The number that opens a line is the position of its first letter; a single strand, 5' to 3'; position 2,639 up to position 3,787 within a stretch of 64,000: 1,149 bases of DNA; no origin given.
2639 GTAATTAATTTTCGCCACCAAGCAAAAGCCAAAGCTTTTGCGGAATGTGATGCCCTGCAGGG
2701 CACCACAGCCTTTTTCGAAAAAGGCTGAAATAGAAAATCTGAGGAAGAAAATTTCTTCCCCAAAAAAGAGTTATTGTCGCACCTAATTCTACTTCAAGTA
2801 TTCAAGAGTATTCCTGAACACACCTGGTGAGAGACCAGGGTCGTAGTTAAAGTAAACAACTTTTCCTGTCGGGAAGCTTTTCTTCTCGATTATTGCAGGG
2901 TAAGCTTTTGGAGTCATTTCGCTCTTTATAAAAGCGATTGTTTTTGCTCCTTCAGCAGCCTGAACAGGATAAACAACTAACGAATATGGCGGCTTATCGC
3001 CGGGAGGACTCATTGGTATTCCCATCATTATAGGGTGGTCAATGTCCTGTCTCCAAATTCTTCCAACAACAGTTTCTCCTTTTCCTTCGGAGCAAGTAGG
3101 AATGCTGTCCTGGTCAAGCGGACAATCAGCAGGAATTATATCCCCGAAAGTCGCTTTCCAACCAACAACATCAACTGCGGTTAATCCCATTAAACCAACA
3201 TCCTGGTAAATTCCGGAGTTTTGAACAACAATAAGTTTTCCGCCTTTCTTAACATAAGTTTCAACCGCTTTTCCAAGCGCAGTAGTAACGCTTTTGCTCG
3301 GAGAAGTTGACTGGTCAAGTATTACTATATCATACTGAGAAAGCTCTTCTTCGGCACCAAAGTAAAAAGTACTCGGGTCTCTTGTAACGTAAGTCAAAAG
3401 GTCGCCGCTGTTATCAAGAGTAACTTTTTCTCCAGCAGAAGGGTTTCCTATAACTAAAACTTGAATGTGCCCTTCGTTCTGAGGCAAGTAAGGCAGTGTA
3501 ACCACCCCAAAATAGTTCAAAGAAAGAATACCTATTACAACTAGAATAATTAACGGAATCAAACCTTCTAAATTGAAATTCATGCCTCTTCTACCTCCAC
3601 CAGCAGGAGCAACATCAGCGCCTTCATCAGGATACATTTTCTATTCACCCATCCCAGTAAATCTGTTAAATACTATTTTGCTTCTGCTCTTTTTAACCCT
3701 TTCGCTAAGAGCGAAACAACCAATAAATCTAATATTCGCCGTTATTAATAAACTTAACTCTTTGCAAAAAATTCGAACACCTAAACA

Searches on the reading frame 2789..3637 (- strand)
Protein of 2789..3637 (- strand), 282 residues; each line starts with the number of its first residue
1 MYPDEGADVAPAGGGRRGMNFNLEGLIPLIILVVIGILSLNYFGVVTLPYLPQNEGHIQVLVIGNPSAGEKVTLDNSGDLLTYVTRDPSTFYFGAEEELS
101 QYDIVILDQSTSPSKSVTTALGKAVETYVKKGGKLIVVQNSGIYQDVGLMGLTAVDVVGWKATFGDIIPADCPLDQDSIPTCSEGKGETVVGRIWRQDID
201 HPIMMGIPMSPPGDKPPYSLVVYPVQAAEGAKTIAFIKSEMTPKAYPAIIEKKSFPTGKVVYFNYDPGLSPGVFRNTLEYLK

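Call 67: search_protein_families(library=pfam, proteins=[window:2789-3637:-], max_evalue=0.01)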
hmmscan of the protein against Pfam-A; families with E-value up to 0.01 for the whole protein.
window:2789-3637:- (282 aa): 2 families
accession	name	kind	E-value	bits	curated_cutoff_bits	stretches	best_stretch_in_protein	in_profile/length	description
PF06283.17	ThuA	-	0.00023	21.9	33.4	1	83-264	35-185/209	Trehalose utilisation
PF08532.16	Glyco_hydro_42M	-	0.00038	20.5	25.8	1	95-150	51-102/207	Beta-galactosidase trimerisation domain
